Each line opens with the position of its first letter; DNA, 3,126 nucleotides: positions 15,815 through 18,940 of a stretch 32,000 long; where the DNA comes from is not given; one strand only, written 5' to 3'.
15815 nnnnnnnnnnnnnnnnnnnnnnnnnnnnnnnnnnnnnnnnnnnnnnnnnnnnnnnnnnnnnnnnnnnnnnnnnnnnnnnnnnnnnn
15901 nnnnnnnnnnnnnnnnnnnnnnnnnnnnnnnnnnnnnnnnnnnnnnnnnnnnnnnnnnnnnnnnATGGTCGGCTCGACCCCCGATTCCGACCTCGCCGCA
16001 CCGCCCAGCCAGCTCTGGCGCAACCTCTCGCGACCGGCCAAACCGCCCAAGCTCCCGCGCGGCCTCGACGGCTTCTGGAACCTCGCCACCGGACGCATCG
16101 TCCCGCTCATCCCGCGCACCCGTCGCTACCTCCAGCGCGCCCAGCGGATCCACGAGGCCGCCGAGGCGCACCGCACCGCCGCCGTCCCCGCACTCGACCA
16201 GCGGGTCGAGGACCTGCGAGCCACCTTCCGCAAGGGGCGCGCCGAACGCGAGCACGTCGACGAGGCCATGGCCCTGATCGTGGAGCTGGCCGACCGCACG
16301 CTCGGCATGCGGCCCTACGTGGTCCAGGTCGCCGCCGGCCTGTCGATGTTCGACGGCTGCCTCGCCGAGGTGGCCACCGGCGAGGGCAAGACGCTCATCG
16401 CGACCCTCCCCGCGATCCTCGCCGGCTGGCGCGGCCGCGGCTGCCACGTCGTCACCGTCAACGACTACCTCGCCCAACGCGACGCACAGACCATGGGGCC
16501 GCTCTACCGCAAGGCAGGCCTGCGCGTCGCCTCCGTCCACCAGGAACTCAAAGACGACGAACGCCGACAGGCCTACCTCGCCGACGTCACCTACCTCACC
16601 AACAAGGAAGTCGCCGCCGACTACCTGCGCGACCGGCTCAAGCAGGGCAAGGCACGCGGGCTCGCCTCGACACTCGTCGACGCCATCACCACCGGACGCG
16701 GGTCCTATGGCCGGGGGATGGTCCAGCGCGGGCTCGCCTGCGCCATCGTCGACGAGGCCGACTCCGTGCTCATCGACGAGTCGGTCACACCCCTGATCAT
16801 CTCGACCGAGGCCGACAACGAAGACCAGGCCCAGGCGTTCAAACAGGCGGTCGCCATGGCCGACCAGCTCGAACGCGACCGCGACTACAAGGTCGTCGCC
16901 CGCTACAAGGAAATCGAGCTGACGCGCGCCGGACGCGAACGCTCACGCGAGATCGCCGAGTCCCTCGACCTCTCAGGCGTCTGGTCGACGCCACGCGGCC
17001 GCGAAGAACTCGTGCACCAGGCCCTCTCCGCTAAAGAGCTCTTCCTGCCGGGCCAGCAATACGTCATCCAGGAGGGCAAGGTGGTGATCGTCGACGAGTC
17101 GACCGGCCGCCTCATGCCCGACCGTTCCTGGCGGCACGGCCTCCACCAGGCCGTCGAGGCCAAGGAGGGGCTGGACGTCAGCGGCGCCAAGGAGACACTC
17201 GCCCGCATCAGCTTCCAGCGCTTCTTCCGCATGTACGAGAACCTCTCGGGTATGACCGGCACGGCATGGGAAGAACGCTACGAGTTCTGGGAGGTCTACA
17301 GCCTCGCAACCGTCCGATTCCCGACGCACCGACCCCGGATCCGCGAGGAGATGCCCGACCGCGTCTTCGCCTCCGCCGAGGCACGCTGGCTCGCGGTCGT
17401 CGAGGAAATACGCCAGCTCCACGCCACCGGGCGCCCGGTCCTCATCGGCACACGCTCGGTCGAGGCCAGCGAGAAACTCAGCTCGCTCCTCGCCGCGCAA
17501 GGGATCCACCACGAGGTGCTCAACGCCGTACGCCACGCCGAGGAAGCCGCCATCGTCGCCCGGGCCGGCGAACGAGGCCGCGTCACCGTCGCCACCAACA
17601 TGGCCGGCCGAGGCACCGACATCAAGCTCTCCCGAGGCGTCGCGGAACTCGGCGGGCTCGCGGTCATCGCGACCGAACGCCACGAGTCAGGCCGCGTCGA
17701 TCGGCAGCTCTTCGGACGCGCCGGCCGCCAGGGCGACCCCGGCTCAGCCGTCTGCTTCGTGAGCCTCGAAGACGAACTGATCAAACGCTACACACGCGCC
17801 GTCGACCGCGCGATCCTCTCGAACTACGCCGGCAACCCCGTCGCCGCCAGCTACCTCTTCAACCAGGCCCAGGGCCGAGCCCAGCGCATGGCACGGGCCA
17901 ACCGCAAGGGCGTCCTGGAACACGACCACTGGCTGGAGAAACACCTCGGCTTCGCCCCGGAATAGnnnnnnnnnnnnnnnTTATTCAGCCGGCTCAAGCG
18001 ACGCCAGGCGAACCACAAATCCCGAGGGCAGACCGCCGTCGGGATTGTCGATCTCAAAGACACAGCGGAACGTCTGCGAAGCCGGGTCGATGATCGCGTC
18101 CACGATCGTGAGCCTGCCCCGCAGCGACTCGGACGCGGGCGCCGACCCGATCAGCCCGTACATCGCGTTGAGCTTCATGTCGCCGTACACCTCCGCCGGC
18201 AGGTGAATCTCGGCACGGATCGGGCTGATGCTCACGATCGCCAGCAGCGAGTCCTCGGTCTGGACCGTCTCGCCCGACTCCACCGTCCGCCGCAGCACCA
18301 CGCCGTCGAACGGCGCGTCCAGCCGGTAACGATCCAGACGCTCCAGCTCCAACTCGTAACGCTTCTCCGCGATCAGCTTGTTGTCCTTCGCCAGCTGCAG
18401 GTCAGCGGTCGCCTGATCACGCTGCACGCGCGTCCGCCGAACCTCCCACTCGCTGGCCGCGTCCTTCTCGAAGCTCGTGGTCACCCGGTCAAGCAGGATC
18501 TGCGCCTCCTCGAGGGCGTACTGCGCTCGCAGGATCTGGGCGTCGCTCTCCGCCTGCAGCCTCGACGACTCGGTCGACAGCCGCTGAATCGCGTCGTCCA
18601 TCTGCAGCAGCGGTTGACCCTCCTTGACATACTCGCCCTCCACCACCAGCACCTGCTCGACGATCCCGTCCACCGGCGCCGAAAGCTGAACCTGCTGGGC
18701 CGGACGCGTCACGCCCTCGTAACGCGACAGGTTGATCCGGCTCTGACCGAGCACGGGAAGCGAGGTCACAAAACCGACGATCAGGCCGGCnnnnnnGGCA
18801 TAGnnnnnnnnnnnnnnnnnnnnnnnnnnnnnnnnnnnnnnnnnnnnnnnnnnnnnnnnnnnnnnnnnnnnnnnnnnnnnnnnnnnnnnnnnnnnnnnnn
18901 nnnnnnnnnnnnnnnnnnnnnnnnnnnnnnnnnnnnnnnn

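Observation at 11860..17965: Coupled three-gene cassette: cytoplasmic-domain HlyD adaptor + RRE-like/M50/HlyD fusion + truncated SecA-like motor, with no conventional pump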

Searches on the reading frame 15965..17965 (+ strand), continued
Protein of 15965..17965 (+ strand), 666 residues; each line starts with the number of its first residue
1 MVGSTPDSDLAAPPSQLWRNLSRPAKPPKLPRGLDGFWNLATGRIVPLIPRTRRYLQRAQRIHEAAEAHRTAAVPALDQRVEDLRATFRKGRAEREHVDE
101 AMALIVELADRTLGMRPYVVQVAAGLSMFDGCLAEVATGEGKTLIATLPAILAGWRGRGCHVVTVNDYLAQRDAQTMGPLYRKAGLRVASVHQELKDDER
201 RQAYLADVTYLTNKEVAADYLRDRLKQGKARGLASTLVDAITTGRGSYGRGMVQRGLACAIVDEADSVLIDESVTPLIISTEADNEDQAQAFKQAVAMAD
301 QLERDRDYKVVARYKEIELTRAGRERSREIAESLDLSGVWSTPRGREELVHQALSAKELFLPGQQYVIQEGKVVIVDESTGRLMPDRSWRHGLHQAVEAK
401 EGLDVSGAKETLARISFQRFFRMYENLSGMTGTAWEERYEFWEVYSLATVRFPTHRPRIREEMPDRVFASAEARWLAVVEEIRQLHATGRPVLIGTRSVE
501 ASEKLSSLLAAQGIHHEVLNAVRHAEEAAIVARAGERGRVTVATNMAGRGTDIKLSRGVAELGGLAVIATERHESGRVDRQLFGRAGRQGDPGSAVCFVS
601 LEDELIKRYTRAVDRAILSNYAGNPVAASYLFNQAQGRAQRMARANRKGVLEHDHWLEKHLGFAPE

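Call 82: find_encoding_contigs(protein=P0173, flank=10000, max_places=2)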
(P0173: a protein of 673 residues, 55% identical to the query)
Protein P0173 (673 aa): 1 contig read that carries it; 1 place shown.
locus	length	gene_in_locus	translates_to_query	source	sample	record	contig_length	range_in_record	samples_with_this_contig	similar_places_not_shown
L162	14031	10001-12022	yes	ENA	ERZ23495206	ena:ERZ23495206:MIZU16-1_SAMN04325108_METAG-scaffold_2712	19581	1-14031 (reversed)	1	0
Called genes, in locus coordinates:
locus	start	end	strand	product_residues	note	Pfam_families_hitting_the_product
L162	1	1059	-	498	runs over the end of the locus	PF02653:BPD_transp_2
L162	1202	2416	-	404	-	PF13433:Peripla_BP_5, PF13458:Peripla_BP_6, PF01094:ANF_receptor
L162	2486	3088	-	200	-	-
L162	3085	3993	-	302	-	PF04909:Amidohydro_2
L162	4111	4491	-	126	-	PF01597:GCV_H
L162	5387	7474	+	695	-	PF13492:GAF_3 (faint), PF01590:GAF (weak), PF13185:GAF_2 (weak)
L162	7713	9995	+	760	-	PF02163:Peptidase_M50 (weak)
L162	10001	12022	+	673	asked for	PF07517:SecA_DEAD, PF00270:DEAD (weak), PF01043:SecA_PP_bind, PF21090:P-loop_SecA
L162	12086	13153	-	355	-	-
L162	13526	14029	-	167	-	?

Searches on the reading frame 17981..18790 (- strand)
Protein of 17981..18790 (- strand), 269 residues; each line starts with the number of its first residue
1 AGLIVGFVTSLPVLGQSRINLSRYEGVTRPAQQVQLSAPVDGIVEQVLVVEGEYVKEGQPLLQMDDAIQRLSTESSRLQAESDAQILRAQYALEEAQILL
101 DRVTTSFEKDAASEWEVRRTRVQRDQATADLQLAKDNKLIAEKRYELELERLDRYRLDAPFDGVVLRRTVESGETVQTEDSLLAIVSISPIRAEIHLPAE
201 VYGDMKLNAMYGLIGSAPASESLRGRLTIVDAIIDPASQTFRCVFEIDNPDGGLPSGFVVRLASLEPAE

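Call 3: search_protein_families(library=pfam, proteins=[window:17981-18790:-], max_evalue=0.01)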
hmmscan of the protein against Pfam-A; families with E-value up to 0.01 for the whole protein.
window:17981-18790:- (269 aa): 4 families
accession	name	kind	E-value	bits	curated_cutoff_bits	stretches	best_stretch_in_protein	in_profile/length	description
PF16576.10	HlyD_D23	-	2.8e-19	69.7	30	2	150-257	104-211/214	Barrel-sandwich domain of CusB or HlyD membrane-fusion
PF13437.12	HlyD_3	-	3.8e-19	69.8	22.2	2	157-251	2-97/106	HlyD family secretion protein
PF13533.13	Biotin_lipoyl_2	-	4.9e-10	39.4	29.8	1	34-65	1-32/32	Biotin-lipoyl like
PF00364.28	Biotin_lipoyl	-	4.4e-07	30.1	22.1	1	33-63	42-72/73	Biotin-requiring enzyme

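Call 4: search_protein_families(library=ncbifam, proteins=[window:17981-18790:-], max_evalue=0.01)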
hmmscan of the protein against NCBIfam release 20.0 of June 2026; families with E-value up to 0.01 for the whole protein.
window:17981-18790:- (269 aa): 28 families (the best 25 are shown)
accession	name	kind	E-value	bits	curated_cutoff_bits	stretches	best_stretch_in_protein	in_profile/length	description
TIGR01730.1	RND_mfp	subfamily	7.4e-39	133.6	94.9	1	16-263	8-243/322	efflux RND transporter periplasmic adaptor subunit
TIGR00999.1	8a0102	subfamily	1.8e-23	83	319.3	2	82-266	25-203/271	CzcB/NccB family metal efflux transporter periplasmic adaptor subunit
TIGR00998.1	8a0101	subfamily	2e-10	40.2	390.8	1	150-189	200-239/334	EmrA/EmrK family multidrug efflux transporter periplasmic adaptor subunit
NF045904.1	RND-peri-MexE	equivalog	1e-09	37.8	714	1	26-263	56-290/390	multidrug efflux RND transporter periplasmic adaptor subunit MexE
NF002939.0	PRK03598.1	equivalog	2.8e-09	36.6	393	1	32-93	43-100/332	secretion protein HlyD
NF000272.2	OqxA_adapt_sub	exception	1.3e-08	34.2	835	1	22-184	56-205/391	multidrug efflux RND transporter periplasmic adaptor subunit OqxA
NF011715.0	PRK15136.1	equivalog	1.6e-07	30.3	563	0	32-85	60-114/390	multidrug efflux MFS transporter periplasmic adaptor subunit EmrA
NF033138.2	RND-peri-MexC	equivalog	2.8e-07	30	625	1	22-194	52-213/375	MexC family multidrug efflux RND transporter periplasmic adaptor subunit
TIGR01843.1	type_I_hlyD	subfamily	8.5e-07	28.3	208.65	1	41-148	51-160/422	HlyD family type I secretion periplasmic adaptor subunit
NF004173.0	PRK05641.1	equivalog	8.8e-07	29.6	199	1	36-64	124-152/153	putative acetyl-CoA carboxylase biotin carboxyl carrier protein subunit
TIGR02971.1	heterocyst_DevB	subfamily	2.5e-06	27.1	129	1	34-113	14-97/327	ABC exporter membrane fusion protein, DevB family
NF007362.0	PRK09859.1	equivalog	5.8e-06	25.7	738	1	19-210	47-227/385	multidrug transporter subunit MdtE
NF006761.0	PRK09282.1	domain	7.2e-06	24.7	402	0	80-196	451-562/591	pyruvate carboxylase subunit B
NF007132.1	PRK09578.1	equivalog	9.4e-06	24.6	512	1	32-199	64-220/396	MexX/AxyX family multidrug efflux RND transporter periplasmic adaptor subunit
NF005117.0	PRK06549.1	equivalog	2e-05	25.2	159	1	31-64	59-92/130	acetyl-CoA carboxylase biotin carboxyl carrier protein subunit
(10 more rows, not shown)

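Call 20: search_protein_families(library=padloc, proteins=[window:17981-18790:-], max_evalue=0.001)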
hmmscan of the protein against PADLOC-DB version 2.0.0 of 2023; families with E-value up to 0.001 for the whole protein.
window:17981-18790:- (269 aa): 0 families
